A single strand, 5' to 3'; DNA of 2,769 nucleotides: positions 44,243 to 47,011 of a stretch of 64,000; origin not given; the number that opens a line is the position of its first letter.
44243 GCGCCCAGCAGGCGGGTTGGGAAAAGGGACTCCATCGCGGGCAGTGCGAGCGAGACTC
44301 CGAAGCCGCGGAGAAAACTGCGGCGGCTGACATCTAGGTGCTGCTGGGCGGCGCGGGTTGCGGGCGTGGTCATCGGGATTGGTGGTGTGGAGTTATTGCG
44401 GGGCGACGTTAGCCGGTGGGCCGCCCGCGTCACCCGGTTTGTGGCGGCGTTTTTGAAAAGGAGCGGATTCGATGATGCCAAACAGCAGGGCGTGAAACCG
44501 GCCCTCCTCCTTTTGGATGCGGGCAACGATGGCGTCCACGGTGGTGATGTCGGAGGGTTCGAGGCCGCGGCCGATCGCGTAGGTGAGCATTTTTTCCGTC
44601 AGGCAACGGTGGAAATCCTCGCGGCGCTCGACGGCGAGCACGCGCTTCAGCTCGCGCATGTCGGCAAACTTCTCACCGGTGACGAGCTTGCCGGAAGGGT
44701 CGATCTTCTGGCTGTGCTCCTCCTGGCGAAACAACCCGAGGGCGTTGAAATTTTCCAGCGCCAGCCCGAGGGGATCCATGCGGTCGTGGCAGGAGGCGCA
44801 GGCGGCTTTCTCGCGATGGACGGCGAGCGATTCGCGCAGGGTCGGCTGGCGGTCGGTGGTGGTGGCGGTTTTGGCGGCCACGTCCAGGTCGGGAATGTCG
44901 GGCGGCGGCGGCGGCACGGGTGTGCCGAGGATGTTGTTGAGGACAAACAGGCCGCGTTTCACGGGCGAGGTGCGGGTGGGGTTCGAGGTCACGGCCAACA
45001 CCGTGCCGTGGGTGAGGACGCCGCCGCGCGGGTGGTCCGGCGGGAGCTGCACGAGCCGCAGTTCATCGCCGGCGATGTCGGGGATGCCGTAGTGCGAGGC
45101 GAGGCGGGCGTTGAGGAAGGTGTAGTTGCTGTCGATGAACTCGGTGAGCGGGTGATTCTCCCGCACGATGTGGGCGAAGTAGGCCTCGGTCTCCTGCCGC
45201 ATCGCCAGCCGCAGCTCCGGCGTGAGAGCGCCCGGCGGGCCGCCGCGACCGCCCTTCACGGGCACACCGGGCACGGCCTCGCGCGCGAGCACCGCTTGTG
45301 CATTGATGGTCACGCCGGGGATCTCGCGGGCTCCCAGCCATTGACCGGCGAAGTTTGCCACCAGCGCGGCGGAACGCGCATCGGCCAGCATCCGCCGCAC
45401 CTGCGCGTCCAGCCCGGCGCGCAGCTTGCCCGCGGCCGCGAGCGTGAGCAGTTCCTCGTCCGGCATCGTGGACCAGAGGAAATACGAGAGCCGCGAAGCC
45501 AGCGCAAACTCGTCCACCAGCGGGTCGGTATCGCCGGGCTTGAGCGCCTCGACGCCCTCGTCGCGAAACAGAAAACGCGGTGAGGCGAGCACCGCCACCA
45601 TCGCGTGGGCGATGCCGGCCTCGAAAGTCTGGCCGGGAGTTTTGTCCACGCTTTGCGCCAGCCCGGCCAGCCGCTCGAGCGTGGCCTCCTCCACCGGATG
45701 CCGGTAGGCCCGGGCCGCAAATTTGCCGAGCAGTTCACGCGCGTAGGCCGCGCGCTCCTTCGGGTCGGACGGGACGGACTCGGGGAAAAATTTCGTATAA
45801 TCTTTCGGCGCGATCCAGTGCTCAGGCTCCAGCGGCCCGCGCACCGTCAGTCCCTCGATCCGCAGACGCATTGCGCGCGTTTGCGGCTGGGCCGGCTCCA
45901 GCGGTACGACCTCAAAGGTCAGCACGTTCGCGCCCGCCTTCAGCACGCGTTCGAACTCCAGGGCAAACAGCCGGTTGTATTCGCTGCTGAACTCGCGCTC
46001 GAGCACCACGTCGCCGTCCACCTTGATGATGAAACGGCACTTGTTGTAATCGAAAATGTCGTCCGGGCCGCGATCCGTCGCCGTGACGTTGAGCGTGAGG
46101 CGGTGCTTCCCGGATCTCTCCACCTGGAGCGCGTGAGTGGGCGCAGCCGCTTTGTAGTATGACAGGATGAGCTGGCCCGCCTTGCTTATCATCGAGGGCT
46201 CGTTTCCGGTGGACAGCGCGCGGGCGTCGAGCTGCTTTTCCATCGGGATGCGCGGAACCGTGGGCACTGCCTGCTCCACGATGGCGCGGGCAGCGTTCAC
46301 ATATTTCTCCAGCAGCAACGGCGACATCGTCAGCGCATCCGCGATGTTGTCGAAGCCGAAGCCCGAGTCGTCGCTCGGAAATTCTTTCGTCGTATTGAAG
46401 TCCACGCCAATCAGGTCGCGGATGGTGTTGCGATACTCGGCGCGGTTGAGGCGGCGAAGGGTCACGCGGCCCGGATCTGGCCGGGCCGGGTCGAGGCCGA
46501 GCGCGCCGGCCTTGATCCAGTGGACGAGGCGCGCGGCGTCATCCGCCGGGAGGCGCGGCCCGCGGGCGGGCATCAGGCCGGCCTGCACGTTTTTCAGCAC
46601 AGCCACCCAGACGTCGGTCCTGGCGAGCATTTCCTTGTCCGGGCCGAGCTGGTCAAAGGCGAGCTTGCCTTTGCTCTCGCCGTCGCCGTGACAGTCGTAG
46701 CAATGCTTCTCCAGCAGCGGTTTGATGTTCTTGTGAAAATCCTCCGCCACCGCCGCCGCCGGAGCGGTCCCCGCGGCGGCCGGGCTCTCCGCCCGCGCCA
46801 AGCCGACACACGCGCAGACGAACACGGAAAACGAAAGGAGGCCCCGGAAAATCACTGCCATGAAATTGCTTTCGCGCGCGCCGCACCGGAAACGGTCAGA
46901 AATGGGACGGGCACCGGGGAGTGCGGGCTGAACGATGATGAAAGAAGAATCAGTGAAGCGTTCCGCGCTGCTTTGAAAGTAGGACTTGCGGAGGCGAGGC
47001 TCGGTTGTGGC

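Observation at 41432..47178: Four copies of a conserved 55-75-nt element immediately 5' of minus-strand exported-protein genes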

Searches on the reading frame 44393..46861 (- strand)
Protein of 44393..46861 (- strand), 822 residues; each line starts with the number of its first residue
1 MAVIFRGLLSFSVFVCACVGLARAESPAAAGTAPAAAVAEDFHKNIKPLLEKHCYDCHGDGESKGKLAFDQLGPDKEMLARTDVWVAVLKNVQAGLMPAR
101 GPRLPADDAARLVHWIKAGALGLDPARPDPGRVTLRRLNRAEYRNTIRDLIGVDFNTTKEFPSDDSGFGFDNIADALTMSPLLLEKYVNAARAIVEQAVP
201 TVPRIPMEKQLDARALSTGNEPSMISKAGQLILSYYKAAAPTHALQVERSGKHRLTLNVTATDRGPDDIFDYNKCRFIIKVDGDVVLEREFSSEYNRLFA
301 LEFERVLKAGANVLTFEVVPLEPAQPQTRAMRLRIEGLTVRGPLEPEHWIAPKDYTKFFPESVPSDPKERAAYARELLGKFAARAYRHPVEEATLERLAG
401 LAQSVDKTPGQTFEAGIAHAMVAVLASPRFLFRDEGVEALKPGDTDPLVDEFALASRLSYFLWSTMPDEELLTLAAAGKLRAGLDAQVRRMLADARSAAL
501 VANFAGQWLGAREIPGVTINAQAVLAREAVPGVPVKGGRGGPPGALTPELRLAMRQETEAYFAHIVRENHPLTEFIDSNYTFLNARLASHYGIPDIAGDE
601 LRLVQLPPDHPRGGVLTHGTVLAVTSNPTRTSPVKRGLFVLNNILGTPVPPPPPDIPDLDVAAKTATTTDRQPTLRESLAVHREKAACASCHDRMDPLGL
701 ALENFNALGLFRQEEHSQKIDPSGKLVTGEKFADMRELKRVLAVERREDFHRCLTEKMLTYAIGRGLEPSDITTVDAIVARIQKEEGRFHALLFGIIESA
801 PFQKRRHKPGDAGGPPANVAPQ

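Call 28: search_protein_families(library=pfam, proteins=[window:44393-46861:-], max_evalue=0.001)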
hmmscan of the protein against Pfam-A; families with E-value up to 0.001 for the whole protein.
window:44393-46861:- (822 aa): 7 families
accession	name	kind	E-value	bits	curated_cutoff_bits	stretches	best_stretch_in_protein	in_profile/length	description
PF07631.16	PSD4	-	8.2e-38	130.2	23.3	1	450-593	2-128/128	Protein of unknown function (DUF1592)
PF07627.16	PSCyt3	-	6.7e-33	113.3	27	1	612-715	1-98/98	Protein of unknown function (DUF1588)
PF07626.16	PSD3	-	1.4e-27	96.4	23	1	136-199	1-64/65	Protein of unknown function (DUF1587)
PF07624.16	PSD2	-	7.8e-24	83.6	25.8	1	729-802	2-74/74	Protein of unknown function (DUF1585)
PF07637.16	PSD5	-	1.4e-17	64.2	34.2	1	373-435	1-62/62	Protein of unknown function (DUF1595)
PF13442.11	Cytochrome_CBB3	-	3.4e-09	37.3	27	1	47-116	7-68/68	Cytochrome C oxidase, cbb3-type, subunit III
PF07635.16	PSCyt1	-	0.0005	21.1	22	0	54-98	1-56/59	Planctomycete cytochrome C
